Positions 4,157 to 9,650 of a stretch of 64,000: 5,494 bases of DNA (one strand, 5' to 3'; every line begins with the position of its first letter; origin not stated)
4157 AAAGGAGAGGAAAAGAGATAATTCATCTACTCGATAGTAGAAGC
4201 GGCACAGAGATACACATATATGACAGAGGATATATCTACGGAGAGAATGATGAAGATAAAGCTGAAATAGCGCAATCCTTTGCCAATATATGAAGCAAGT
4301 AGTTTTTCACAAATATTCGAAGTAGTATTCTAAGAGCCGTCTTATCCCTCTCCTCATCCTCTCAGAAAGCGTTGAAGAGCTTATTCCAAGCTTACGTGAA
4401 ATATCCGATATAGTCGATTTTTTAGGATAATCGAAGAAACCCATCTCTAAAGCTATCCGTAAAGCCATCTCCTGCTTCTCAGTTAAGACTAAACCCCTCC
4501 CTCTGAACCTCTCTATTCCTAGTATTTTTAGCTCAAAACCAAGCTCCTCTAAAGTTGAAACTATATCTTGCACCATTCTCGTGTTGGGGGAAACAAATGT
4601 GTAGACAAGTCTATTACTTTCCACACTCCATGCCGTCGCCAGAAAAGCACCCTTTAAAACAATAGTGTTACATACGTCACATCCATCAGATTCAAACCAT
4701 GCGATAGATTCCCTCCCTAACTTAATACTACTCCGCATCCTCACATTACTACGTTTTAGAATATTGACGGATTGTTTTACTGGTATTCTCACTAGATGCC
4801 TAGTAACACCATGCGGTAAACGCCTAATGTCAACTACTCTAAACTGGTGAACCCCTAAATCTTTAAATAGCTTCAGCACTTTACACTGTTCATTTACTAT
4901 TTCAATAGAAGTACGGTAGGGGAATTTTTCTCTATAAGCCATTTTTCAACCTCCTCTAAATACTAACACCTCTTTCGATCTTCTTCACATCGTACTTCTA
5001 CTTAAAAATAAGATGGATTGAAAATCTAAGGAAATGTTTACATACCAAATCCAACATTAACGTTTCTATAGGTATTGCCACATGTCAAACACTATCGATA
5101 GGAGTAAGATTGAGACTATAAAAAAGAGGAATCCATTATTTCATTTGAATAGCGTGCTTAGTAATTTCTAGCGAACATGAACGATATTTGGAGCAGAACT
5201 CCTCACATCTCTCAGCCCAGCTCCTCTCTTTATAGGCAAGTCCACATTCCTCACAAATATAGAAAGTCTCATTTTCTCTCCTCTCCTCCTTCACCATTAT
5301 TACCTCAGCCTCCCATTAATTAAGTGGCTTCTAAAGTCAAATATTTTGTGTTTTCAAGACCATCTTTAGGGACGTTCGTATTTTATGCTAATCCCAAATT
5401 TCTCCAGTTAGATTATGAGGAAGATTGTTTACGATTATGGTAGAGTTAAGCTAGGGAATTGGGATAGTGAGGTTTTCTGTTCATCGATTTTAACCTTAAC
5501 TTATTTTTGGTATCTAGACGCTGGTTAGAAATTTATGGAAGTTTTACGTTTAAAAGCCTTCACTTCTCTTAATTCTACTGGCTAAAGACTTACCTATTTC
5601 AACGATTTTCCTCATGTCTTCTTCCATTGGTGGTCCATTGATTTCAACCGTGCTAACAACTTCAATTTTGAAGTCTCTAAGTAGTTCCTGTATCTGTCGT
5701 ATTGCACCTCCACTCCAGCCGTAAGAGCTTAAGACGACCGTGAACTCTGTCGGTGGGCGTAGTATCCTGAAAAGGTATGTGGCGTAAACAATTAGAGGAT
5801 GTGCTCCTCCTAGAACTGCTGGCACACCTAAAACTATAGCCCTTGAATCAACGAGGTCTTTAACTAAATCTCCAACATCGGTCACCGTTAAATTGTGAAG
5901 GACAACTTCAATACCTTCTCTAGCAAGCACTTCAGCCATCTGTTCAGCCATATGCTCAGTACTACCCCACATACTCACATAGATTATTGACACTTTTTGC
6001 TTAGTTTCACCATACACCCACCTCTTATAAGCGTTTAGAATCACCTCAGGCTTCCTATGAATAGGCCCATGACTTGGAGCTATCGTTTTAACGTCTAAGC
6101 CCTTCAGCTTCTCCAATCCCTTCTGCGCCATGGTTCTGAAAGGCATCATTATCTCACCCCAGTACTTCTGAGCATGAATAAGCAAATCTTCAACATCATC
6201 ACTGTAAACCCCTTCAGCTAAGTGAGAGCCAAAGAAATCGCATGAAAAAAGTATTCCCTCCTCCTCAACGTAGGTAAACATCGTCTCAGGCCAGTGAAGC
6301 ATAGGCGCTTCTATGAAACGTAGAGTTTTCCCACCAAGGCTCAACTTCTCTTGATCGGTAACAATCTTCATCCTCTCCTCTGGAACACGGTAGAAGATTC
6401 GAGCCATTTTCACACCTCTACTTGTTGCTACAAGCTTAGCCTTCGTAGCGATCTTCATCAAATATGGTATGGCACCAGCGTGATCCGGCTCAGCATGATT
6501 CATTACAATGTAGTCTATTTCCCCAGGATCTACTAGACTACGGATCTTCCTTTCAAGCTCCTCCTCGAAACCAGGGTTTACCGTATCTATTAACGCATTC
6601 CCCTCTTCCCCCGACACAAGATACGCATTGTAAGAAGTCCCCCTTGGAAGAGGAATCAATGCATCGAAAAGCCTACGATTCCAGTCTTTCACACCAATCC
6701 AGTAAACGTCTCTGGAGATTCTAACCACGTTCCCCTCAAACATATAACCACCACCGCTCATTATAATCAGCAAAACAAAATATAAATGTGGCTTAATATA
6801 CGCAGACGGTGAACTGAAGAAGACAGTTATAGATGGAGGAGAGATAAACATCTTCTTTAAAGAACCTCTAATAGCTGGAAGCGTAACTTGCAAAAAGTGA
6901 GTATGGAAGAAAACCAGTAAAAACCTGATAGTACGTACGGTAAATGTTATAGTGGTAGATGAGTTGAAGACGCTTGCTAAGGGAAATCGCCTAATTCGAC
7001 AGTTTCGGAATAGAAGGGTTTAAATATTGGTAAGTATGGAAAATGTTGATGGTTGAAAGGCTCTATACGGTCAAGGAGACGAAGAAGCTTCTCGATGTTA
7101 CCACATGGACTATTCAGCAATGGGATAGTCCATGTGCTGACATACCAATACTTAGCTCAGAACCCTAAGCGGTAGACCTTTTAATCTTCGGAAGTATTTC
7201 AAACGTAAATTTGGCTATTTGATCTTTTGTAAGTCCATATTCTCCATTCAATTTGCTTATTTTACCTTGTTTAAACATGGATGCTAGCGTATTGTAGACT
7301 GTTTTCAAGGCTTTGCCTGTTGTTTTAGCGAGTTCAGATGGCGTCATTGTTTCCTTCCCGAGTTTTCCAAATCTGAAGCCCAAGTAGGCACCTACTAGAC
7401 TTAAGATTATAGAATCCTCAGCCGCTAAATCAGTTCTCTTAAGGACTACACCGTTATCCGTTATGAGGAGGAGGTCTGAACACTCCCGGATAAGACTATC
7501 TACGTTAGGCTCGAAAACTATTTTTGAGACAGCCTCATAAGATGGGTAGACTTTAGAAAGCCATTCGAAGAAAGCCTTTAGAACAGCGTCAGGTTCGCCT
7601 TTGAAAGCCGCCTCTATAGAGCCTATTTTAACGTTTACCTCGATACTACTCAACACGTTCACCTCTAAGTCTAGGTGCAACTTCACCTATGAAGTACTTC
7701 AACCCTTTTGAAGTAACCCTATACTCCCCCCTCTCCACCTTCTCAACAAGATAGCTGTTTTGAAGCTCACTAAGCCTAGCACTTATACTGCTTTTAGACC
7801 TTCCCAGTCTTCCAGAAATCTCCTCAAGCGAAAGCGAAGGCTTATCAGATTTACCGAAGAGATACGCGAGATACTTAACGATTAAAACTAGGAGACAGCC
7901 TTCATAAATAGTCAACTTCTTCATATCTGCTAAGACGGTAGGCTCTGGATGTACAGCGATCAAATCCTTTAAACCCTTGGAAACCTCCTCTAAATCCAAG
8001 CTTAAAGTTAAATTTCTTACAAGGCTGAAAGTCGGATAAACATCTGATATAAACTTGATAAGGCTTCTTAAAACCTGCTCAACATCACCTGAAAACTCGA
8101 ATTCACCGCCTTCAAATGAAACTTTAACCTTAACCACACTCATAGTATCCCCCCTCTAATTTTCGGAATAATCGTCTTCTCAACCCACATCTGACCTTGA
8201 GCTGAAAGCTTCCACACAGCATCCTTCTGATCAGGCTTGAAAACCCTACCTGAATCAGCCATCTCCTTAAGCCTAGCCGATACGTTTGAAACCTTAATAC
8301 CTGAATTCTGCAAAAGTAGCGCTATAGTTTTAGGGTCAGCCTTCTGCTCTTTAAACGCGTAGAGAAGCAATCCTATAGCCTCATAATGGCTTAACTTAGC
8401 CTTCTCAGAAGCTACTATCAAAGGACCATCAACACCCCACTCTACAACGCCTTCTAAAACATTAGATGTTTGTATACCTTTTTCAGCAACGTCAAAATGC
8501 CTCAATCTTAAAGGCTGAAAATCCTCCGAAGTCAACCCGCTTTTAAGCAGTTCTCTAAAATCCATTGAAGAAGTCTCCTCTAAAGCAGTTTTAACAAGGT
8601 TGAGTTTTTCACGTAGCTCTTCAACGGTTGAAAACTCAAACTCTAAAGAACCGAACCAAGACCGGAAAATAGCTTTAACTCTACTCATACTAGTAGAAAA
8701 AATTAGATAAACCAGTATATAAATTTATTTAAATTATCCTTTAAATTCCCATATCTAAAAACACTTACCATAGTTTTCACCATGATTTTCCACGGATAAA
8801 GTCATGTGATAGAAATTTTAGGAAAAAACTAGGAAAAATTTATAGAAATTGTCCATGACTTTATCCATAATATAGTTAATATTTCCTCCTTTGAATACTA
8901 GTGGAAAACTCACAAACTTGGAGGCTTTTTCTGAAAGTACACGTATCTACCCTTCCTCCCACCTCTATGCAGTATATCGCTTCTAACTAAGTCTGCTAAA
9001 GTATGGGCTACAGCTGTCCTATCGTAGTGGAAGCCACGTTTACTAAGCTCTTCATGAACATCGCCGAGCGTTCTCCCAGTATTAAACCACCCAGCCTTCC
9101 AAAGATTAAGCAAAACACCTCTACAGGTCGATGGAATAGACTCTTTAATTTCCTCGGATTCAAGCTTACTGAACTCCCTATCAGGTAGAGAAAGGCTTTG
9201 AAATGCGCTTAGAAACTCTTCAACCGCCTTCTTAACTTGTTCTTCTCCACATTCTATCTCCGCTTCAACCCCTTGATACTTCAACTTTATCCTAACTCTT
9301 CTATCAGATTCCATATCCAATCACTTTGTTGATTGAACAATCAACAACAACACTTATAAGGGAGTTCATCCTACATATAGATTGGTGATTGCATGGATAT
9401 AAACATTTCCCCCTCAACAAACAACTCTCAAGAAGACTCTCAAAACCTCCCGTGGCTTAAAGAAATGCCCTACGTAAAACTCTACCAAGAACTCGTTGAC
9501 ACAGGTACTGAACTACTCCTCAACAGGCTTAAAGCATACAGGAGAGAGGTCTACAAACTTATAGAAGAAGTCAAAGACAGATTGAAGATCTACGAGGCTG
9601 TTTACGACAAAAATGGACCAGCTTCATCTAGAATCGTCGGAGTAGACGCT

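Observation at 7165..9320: Four paralogous small proteins (novel N-terminal beta-beta-alpha module + winged helix) clustered beside nurA-herA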

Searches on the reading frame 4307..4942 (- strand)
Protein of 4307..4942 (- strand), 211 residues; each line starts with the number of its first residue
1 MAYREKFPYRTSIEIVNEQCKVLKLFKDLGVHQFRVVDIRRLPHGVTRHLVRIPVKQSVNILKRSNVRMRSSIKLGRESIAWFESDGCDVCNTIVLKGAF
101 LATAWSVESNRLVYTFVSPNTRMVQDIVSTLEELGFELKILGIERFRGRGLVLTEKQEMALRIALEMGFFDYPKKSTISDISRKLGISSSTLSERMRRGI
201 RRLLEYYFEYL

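Call 3: search_protein_families(library=pfam, proteins=[window:4307-4942:-], max_evalue=1)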
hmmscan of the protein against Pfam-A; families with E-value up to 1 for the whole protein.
window:4307-4942:- (211 aa): 15 families
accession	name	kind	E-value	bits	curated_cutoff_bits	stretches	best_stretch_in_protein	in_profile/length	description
PF04967.18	HTH_10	-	1.3e-18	67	23.1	1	153-204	1-52/53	HTH DNA binding domain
PF13412.12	HTH_24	-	0.00086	19.3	21.9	1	177-198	19-40/48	Winged helix-turn-helix DNA-binding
PF04545.22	Sigma70_r4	-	0.0016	18.3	24.1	1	174-203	19-48/50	Sigma-70, region 4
PF13404.12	HTH_AsnC-type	-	0.013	15.7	27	1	177-198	19-40/42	AsnC-type helix-turn-helix domain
PF00165.29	HTH_AraC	-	0.014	15.9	26.6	1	174-198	7-31/42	Bacterial regulatory helix-turn-helix proteins, AraC family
PF08281.18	Sigma70_r4_2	-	0.03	14.4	25.7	1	177-203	28-54/54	Sigma-70, region 4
PF01022.26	HTH_5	-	0.052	13.9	22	1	176-194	16-34/47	Bacterial regulatory protein, arsR family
PF02954.25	HTH_8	-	0.061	13.5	22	1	178-198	21-41/42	Bacterial regulatory protein, Fis family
PF13384.12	HTH_23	-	0.078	13.3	24.6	1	176-197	18-38/50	Homeodomain-like domain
PF14527.11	LAGLIDADG_WhiA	-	0.083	13.5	23.2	1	95-141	4-51/93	WhiA LAGLIDADG-like domain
PF13518.12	HTH_28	-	0.14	12.7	25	1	177-195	14-32/52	Helix-turn-helix domain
PF13022.12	HTH_Tnp_1_2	-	0.14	12.7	27.9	1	152-192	7-43/122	Helix-turn-helix of insertion element transposase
PF13693.12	HTH_35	-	0.14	12.6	25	1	174-199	14-39/75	Winged helix-turn-helix DNA-binding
PF09339.16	HTH_IclR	-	0.15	12.3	22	0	174-193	17-36/52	IclR helix-turn-helix domain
PF04760.21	IF2_N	-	0.24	11.6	25.3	0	174-197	2-26/53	Translation initiation factor IF-2, N-terminal region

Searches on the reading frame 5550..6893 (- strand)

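Call 3: search_protein_families(library=pfam, proteins=[window:5550-6893:-], max_evalue=1)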
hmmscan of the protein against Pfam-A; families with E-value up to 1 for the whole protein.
window:5550-6893:- (447 aa): 7 families
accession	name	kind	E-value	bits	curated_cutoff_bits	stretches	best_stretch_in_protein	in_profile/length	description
PF19583.5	ODP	-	7.8e-29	101.4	27.2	1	88-276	3-194/194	ODP family beta lactamase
PF00753.33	Lactamase_B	-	2.2e-13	51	22.7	1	86-275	4-196/196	Metallo-beta-lactamase superfamily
PF00258.30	Flavodoxin_1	-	4.1e-10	40.4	25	1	303-432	1-141/143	Flavodoxin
PF12706.13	Lactamase_B_2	-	0.00086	19.4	27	1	101-202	4-116/200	Beta-lactamase superfamily domain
PF12724.12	Flavodoxin_5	-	0.0048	17.7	27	1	303-336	2-35/145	Flavodoxin domain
PF02310.24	B12-binding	-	0.012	15.9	32.1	1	311-372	36-97/121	B12 binding domain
PF13439.12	Glyco_transf_4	-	0.075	13.5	28.5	0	312-413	4-76/170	Glycosyltransferase Family 4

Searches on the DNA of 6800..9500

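Call 72: search_rna_families(source=window, start=6800, end=9500, threshold=evalue, max_evalue=1)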
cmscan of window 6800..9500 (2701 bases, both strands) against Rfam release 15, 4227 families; matches with E-value up to 1: 0.
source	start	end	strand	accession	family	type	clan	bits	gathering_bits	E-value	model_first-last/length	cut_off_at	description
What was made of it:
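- Tried and rejected: Rfam found nothing in 6800-9500 (call 72).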

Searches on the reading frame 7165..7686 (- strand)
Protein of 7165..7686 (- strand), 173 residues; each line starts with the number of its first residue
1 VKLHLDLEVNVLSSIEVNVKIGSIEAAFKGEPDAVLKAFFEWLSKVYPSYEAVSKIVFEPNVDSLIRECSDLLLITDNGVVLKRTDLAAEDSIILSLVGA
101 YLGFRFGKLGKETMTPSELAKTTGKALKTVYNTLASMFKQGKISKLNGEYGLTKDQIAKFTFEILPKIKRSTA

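Call 3: search_protein_families(library=pfam, proteins=[window:7165-7686:-], max_evalue=1)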
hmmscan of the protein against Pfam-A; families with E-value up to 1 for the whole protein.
window:7165-7686:- (173 aa): 7 families
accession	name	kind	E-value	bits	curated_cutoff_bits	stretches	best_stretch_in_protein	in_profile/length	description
PF25213.1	HVO_A0261_N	-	0.013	15.8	35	1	108-154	19-65/86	HVO_A0261 N-terminal domain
PF18371.6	FAD_SOX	-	0.025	15.3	26.5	1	6-57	9-57/104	Flavin adenine dinucleotide (FAD)-dependent sulfhydryl oxidase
PF01978.25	TrmB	-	0.034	14.5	25.6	1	111-149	20-58/68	Sugar-specific transcriptional regulator TrmB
PF05732.17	RepL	-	0.044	13.7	20.3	1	114-157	76-120/164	Firmicute plasmid replication protein (RepL)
PF12840.13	HTH_20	-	0.071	13.5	27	1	109-136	13-41/51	Helix-turn-helix domain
PF13551.12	HTH_29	-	0.1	13.2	28.1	1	113-141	12-40/64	Winged helix-turn helix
PF14493.12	HTH_40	-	0.15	12.8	27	1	110-146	9-45/89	Helix-turn-helix domain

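Call 4: search_protein_families(library=ncbifam, proteins=[window:7165-7686:-], max_evalue=1)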
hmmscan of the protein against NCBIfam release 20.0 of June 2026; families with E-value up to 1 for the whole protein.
window:7165-7686:- (173 aa): 1 family
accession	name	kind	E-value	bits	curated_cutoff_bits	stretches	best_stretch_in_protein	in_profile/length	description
NF033430.1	TfxA_RiPP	subfamily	0.082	13.2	35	1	16-37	8-26/42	trifolitoxin family RiPP peptide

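Call 8: search_protein_families(library=padloc, proteins=[window:7165-7686:-], max_evalue=1)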
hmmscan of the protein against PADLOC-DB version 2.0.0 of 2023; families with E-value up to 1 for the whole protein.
window:7165-7686:- (173 aa): 3 families
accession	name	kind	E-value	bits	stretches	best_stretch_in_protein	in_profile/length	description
PDLC01850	CARF3--CARF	-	0.0016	16.3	1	111-146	157-192/209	-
PDLC04133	mad1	-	0.0017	16.6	1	111-160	3-50/60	mads_1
PDLC01044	Csa3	-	0.0036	15.2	1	111-154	147-188/194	Type I-A associated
